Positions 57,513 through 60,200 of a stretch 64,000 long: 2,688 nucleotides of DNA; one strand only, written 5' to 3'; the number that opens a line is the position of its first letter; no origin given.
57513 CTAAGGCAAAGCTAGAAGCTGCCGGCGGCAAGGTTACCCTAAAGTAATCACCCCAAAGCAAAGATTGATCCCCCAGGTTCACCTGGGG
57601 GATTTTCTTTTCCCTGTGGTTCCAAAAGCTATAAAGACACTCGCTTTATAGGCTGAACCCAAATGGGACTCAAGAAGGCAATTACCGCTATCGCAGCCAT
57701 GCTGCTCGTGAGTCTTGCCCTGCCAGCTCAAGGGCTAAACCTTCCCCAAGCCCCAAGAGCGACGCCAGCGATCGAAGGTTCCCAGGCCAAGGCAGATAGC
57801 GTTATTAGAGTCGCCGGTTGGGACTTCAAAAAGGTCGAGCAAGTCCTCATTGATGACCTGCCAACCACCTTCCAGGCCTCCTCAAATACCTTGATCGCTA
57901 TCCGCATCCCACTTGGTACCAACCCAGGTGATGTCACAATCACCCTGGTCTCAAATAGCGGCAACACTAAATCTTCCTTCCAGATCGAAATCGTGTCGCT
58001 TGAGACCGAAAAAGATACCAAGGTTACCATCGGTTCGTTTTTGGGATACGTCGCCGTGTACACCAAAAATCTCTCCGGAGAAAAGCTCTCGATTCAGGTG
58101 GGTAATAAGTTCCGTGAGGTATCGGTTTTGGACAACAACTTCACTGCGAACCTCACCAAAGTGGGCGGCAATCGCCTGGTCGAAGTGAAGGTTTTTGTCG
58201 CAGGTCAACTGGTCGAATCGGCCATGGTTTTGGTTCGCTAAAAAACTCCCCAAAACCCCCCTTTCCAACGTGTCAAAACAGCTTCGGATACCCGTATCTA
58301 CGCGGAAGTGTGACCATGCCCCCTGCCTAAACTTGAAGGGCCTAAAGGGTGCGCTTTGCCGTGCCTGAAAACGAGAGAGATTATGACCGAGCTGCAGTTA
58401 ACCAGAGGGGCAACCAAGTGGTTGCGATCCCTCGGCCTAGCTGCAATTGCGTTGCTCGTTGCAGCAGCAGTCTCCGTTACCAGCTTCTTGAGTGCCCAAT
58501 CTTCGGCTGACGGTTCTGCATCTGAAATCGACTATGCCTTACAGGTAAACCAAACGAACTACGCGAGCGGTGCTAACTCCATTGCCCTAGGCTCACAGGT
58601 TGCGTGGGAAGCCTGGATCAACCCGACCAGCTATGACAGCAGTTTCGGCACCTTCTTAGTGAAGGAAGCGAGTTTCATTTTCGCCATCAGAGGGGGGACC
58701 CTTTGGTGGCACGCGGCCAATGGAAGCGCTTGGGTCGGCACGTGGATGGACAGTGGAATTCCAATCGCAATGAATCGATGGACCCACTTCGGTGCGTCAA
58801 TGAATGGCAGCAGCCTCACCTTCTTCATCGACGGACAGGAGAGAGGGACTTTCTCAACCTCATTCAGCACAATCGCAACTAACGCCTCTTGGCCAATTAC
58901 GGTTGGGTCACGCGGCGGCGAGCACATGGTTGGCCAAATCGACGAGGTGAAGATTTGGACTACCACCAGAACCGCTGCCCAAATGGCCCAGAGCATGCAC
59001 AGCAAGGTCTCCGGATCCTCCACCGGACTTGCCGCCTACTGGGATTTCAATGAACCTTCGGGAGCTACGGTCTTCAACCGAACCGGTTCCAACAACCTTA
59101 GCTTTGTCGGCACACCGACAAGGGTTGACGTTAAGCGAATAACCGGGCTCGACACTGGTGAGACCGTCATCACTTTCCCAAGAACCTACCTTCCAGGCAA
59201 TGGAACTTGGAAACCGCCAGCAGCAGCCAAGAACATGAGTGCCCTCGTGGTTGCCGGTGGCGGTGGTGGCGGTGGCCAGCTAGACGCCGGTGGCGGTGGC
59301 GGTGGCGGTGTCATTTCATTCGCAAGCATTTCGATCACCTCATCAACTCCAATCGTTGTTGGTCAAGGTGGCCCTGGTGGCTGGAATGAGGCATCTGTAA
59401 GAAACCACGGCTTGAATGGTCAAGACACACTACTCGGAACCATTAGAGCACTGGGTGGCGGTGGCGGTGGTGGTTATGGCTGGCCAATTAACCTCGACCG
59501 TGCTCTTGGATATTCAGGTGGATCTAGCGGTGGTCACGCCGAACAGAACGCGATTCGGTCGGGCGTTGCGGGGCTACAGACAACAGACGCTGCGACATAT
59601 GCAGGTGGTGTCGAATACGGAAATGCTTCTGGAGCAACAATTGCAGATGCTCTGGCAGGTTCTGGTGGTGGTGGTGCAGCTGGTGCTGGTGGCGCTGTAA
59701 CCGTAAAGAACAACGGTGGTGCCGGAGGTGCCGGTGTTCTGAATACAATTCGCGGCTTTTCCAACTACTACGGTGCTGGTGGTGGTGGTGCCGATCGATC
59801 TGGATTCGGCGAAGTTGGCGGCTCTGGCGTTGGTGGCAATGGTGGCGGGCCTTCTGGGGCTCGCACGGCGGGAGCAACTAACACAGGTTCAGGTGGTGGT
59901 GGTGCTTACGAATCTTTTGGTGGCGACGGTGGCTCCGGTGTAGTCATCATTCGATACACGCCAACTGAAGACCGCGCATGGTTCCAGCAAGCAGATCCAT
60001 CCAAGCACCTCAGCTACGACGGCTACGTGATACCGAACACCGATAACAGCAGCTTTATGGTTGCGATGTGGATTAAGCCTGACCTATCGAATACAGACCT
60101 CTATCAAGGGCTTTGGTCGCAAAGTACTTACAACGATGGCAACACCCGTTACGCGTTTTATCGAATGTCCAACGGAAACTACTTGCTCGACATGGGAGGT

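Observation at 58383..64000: Unlisted giant ORF: a secreted LamG / glycine-rich / beta-helix protein of at least 1872 codons running off the window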

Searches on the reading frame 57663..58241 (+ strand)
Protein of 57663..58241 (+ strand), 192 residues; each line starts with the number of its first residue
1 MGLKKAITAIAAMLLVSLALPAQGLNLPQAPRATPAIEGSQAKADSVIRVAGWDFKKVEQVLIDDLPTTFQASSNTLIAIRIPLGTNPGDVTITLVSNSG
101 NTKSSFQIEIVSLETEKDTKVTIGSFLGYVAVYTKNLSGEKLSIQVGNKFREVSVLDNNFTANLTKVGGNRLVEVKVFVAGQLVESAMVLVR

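Call 7: find_encoding_contigs(protein=window:57663-58241:+, flank=10000, max_places=6)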
Protein window:57663-58241:+ (192 aa): 3 contigs read that carry it; 3 places shown.
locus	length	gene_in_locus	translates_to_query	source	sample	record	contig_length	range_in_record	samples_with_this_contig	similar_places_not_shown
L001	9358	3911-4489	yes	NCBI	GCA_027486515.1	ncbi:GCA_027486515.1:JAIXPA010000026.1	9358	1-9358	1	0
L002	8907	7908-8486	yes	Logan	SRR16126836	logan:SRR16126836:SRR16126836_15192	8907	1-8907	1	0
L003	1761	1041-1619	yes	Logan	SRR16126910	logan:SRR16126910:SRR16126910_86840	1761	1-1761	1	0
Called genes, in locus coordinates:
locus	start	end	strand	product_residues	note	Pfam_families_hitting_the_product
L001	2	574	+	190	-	?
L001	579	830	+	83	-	PF00462:Glutaredoxin, PF13409:GST_N_2 (weak)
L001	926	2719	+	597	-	PF00270:DEAD, PF04851:ResIII (weak), PF00271:Helicase_C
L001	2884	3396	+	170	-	PF00466:Ribosomal_L10, PF27436:RL10_C (weak)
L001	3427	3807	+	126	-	PF16320:Ribosomal_L12_N, PF00542:Ribosomal_L12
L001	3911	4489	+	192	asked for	-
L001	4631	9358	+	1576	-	?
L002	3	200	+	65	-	?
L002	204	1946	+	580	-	-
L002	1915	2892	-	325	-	PF00294:PfkB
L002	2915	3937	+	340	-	PF13903:Claudin_2 (faint)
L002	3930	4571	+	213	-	PF00702:Hydrolase, PF13419:HAD_2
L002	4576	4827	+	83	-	PF00462:Glutaredoxin, PF13409:GST_N_2 (weak)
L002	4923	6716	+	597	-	PF00270:DEAD, PF04851:ResIII (weak), PF00271:Helicase_C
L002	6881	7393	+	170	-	PF00466:Ribosomal_L10, PF27436:RL10_C (weak)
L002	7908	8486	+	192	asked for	-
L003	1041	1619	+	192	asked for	-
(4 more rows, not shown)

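Call 20: search_protein_families(library=pfam, proteins=[window:57663-58241:+], max_evalue=1)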
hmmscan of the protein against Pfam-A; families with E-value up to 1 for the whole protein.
window:57663-58241:+ (192 aa): 1 family
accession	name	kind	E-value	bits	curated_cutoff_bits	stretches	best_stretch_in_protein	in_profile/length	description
PF01833.30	TIG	-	0.00015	22.1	20.9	1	43-103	14-76/84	IPT/TIG domain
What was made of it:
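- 57663..58241 (+): Upstream 192-aa secreted protein (signal peptide, weak TIG, C-terminal module). It is probably functionally linked to the giant gene. TIG E 1.5e-4 (call 20).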

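Call 24: search_protein_families(library=phrogs, proteins=[window:57663-58241:+], max_evalue=0.01)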
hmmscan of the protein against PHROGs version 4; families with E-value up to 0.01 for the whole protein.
window:57663-58241:+ (192 aa): 0 families

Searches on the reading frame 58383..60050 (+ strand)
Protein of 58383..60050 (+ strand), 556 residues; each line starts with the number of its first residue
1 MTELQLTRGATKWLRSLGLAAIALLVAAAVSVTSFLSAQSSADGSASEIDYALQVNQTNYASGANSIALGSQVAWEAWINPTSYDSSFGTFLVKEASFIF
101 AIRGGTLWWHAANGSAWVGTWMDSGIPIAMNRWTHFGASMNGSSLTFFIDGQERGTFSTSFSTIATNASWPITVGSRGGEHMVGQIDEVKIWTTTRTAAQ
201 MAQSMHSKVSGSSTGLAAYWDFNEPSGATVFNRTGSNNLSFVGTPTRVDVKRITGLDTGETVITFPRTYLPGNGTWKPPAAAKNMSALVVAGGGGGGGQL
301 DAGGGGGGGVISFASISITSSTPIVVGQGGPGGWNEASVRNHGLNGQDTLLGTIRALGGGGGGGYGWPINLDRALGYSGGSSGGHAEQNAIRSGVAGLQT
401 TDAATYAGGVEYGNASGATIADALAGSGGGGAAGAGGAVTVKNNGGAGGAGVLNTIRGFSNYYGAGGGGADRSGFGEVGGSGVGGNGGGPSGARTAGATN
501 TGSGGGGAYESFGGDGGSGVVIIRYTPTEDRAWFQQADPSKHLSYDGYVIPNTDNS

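Call 20: search_protein_families(library=pfam, proteins=[window:58383-60050:+], max_evalue=1)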
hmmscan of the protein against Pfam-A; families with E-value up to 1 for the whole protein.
window:58383-60050:+ (556 aa): 3 families
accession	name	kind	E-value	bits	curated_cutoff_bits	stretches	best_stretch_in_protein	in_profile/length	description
PF21722.4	Gly_rich_2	-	1.1e-20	75.1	24.3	1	272-525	4-225/226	Glycine-rich domain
PF13385.13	Laminin_G_3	-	2.1e-18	67.3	27.6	1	64-200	11-149/151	Concanavalin A-like lectin/glucanases superfamily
PF00054.30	Laminin_G_1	-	0.059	14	24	1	99-160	23-82/131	Laminin G domain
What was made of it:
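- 58572..58982 (+): Laminin_G_3 (ConA-like lectin fold) domain 1, aa 64-200. Pfam PF13385, 67.3 bits against a 27.6-bit cut-off, E 2.1e-18 (call 20).
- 59196..59957 (+): Gly_rich_2 domain 1, aa 272-525 (33% Gly). Pfam PF21722, 75.1 bits against a 24.3-bit cut-off, E 1.1e-20 (call 20).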

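Call 24: search_protein_families(library=phrogs, proteins=[window:58383-60050:+], max_evalue=0.01)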
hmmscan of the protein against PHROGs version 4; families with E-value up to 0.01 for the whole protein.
window:58383-60050:+ (556 aa): 5 families
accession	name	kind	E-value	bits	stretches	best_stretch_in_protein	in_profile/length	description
phrog_2295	-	unknown function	1.3e-36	127.7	1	104-537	409-858/1183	-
phrog_863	-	tail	6.5e-07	29.7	1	206-452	355-598/690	tail fiber assembly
phrog_21223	-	unknown function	3.9e-05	23.2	1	158-236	136-211/710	-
phrog_701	-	head and packaging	0.00065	16.4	1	70-219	4084-4233/6136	virion structural protein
phrog_356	-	tail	0.0024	17.2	1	176-519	585-899/924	minor tail protein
